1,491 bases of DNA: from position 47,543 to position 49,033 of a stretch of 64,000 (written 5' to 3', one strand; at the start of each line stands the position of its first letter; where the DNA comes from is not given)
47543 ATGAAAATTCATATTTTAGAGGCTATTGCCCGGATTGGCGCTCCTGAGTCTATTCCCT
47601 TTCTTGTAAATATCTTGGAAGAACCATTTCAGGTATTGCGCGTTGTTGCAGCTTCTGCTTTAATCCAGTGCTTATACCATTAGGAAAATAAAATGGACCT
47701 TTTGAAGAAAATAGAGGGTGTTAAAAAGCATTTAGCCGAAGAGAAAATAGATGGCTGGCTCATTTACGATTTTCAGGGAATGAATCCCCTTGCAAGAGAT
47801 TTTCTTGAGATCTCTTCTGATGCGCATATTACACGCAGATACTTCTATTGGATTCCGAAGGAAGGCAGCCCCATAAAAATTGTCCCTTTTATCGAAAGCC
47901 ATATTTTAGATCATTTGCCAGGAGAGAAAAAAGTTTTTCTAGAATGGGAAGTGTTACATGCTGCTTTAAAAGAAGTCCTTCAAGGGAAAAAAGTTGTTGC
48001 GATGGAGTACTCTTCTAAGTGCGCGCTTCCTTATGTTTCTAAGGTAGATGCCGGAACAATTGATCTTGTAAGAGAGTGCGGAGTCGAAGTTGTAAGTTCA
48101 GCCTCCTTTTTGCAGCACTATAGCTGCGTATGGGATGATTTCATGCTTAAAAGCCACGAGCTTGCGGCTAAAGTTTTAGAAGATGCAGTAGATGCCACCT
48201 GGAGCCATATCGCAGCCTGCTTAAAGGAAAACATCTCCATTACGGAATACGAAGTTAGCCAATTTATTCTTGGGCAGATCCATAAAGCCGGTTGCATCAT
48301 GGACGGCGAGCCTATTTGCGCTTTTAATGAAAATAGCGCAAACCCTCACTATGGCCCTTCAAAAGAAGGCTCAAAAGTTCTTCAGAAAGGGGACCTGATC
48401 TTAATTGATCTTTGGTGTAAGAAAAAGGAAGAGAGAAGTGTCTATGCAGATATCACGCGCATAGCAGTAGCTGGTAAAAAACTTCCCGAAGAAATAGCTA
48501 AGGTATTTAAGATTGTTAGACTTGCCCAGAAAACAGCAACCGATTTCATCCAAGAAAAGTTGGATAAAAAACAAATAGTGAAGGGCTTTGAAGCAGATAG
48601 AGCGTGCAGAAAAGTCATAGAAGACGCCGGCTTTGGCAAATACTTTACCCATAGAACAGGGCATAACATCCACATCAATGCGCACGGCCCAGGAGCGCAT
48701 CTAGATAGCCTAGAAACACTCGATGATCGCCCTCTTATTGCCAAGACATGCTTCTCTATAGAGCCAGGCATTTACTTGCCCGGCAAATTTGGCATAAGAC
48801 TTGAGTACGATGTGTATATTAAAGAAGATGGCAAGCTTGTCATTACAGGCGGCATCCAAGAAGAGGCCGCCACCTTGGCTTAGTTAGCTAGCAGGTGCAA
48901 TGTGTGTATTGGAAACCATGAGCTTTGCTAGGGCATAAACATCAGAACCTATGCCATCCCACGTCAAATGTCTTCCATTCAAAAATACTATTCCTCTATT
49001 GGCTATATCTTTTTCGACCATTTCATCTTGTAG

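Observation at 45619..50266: Two inverted copies of a ~306-bp TIR element bracket a 4-kb three-gene segment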

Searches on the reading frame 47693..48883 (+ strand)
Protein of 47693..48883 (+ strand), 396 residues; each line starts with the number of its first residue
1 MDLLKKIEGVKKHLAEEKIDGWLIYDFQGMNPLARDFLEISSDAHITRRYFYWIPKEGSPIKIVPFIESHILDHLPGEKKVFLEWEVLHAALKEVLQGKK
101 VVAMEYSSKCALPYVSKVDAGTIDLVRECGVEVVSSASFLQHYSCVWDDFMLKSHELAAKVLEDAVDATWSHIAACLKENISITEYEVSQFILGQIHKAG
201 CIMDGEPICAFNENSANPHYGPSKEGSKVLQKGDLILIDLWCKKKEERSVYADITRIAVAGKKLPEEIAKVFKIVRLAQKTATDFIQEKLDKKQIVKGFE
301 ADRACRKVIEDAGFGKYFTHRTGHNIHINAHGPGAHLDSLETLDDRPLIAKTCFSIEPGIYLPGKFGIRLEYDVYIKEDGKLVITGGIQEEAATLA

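Call 7: search_protein_families(library=pfam, proteins=[window:47693-48883:+])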
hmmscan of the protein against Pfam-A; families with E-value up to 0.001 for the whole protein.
window:47693-48883:+ (396 aa): 1 family
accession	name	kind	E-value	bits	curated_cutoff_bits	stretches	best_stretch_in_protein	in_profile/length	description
PF00557.29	Peptidase_M24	-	1.4e-40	139.7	23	1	152-378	4-208/208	Metallopeptidase family M24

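Call 14: find_encoding_contigs(protein=window:47693-48883:+, flank=10000, max_places=10)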
Protein window:47693-48883:+ (396 aa): 1 contig read that carries it; 1 place shown.
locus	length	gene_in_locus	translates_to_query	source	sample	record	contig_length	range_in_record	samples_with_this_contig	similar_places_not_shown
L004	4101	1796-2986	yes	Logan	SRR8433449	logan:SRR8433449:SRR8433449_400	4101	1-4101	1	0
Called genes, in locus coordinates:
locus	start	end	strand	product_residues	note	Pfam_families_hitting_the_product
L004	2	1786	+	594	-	?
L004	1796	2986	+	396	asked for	PF00557:Peptidase_M24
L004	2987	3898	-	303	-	-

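Call 22: find_homologous_proteins(query=window:47693-48883:+)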
Query window:47693-48883:+ (396 aa): 5767 proteins with E <= 0.001 among 8000 candidates; the best 120 are listed.
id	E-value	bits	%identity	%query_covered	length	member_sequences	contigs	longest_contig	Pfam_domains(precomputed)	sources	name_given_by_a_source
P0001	1.6e-267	905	100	100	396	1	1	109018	PF00557.30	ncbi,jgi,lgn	-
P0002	4.6e-167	574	61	99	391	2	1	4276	PF00557.30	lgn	-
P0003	7.3e-164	564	61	98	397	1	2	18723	PF00557.30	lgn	-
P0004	4.3e-161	554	61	98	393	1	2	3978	PF00557.30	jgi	-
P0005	1.0e-159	550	61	98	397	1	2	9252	PF00557.30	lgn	-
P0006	6.0e-158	544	60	98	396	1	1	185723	PF00557.30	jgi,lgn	jgi:Xaa-Pro aminopeptidase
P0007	3.1e-157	542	59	100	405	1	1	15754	PF00557.30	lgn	-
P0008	3.1e-156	538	60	97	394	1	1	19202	PF00557.30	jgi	jgi:Xaa-Pro dipeptidase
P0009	7.7e-155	534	59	99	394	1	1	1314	PF00557.30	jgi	jgi:Xaa-Pro aminopeptidase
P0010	1.4e-154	533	60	99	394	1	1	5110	PF00557.30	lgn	-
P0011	1.8e-154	533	57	98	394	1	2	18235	PF00557.30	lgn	-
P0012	4.3e-154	531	58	100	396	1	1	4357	PF00557.30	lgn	-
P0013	4.5e-154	531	59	98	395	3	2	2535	PF00557.30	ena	-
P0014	1.8e-153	529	60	98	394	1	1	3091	PF00557.30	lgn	-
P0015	8.2e-153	527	58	100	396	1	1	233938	PF00557.30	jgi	jgi:Xaa-Pro dipeptidase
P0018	1.7e-151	523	59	100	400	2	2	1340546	PF00557.30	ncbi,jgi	ncbi:MAG: M24 family metallopeptidase [Rhabdochlamydiaceae bacterium]|jgi:Xaa-Pro aminopeptidase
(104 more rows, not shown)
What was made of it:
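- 47693..48883 (+): M24 peptidase gene. Calls 7, 22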

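Call 23: find_encoding_contigs(protein=P0006, flank=10000, max_places=2)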
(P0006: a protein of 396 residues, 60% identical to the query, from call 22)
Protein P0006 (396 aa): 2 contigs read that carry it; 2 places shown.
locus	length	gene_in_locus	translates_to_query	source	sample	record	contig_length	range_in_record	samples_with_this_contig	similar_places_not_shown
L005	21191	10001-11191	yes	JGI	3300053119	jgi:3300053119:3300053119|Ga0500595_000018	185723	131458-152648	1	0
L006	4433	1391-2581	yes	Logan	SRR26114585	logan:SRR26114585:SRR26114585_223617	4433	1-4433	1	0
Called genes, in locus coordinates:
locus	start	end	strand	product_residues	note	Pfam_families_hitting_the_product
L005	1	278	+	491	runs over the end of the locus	PF11074:DUF2779, PF13482:RNase_H_2 (weak)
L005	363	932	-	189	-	-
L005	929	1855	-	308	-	-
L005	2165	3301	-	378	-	-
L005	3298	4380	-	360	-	PF17761:DUF1016_N, PF06250:YhcG_C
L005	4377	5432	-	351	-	PF24624:Int_N (weak), PF00589:Phage_integrase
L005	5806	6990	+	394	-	PF06727:DUF1207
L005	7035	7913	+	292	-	PF03690:MYG1_exonuc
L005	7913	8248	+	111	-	PF11969:DcpS_C, PF01230:HIT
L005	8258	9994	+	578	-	PF02985:HEAT (faint), PF13513:HEAT_EZ (faint), PF13646:HEAT_2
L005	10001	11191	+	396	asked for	PF00557:Peptidase_M24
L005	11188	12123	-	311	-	-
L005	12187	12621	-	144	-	PF02657:SufE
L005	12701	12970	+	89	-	PF01176:eIF-1a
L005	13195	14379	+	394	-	PF00009:GTP_EFTU, PF03144:GTP_EFTU_D2, PF03143:GTP_EFTU_D3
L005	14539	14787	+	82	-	PF00584:SecE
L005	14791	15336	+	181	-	PF02357:NusG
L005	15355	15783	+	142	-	PF03946:Ribosomal_L11_N, PF00298:Ribosomal_L11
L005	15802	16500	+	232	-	PF00687:Ribosomal_L1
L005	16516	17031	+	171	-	PF00466:Ribosomal_L10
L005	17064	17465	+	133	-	PF16320:Ribosomal_L12_N, PF00542:Ribosomal_L12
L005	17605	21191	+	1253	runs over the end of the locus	PF04563:RNA_pol_Rpb2_1, PF04561:RNA_pol_Rpb2_2, PF04565:RNA_pol_Rpb2_3, PF10385:RNA_pol_Rpb2_45, PF00562:RNA_pol_Rpb2_6, PF04560:RNA_pol_Rpb2_7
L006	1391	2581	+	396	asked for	PF00557:Peptidase_M24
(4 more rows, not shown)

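Call 24: find_encoding_contigs(protein=P0003, flank=10000, max_places=2)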
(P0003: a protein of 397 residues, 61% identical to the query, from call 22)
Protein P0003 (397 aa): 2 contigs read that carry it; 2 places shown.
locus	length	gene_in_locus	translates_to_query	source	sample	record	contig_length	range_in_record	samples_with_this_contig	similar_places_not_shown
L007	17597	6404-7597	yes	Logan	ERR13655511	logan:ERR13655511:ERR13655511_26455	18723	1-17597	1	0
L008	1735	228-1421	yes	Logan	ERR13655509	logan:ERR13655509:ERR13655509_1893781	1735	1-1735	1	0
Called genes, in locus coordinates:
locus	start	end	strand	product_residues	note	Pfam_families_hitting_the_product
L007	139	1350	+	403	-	PF06727:DUF1207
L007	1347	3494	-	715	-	-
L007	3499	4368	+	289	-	PF03690:MYG1_exonuc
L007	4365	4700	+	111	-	PF11969:DcpS_C, PF01230:HIT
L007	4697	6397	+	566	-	PF00514:Arm (faint), PF02985:HEAT (faint), PF13513:HEAT_EZ (faint), PF13646:HEAT_2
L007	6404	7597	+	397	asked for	PF00557:Peptidase_M24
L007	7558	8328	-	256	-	-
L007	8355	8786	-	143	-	PF02657:SufE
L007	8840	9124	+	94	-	PF01176:eIF-1a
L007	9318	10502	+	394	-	PF00009:GTP_EFTU, PF03144:GTP_EFTU_D2, PF03143:GTP_EFTU_D3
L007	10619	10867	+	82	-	PF00584:SecE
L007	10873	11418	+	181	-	PF02357:NusG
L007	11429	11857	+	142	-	PF03946:Ribosomal_L11_N, PF00298:Ribosomal_L11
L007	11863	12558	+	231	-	PF00687:Ribosomal_L1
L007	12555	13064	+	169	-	PF00466:Ribosomal_L10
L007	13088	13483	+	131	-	PF16320:Ribosomal_L12_N, PF00542:Ribosomal_L12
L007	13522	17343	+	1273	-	PF04563:RNA_pol_Rpb2_1, PF04561:RNA_pol_Rpb2_2, PF04565:RNA_pol_Rpb2_3, PF10385:RNA_pol_Rpb2_45, PF00562:RNA_pol_Rpb2_6, PF04560:RNA_pol_Rpb2_7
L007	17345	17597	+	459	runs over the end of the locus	?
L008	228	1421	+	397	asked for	PF00557:Peptidase_M24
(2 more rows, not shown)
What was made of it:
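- The orientation is the ancestral one (calls 23, 24).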

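Call 25: find_encoding_contigs(protein=P0018, flank=10000, max_places=2)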
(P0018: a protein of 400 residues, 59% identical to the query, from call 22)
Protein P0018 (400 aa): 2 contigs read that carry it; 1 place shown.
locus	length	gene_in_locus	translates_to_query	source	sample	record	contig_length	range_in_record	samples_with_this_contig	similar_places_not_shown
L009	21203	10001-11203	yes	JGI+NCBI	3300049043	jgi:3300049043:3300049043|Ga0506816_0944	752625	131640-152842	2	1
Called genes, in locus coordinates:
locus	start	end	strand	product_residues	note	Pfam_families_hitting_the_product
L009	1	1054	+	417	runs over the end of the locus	PF00206:Lyase_1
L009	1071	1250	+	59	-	PF10415:FumaraseC_C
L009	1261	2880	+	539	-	PF00390:malic, PF03949:Malic_M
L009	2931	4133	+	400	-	PF06727:DUF1207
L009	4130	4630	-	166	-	-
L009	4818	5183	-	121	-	-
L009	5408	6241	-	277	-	-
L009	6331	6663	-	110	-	-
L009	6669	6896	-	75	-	-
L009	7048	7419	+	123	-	PF03690:MYG1_exonuc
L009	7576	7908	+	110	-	PF03690:MYG1_exonuc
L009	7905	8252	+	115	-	PF11969:DcpS_C, PF01230:HIT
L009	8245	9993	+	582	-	PF13646:HEAT_2 (faint), PF02985:HEAT (faint)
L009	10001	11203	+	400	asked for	PF00557:Peptidase_M24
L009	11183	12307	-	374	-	PF00155:Aminotran_1_2 (weak), PF00266:Aminotran_5, PF01041:DegT_DnrJ_EryC1 (weak), PF01053:Cys_Met_Meta_PP (weak)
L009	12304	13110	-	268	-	PF00481:PP2C (weak), PF13672:PP2C_2, PF07228:SpoIIE (weak)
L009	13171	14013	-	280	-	PF02517:Rce1-like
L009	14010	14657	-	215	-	PF24330:DUF7499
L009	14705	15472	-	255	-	-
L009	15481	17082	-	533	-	-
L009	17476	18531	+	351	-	-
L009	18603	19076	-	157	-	PF01035:DNA_binding_1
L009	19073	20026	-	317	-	PF00005:ABC_tran, PF02463:SMC_N (faint), PF13401:AAA_22 (faint), PF08352:oligo_HPY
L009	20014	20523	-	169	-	PF08352:oligo_HPY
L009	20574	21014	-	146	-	PF00005:ABC_tran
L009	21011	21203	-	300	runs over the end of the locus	PF12911:OppC_N, PF00528:BPD_transp_1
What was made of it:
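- L009 also keeps HIT-HEAT-M24 (call 25).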
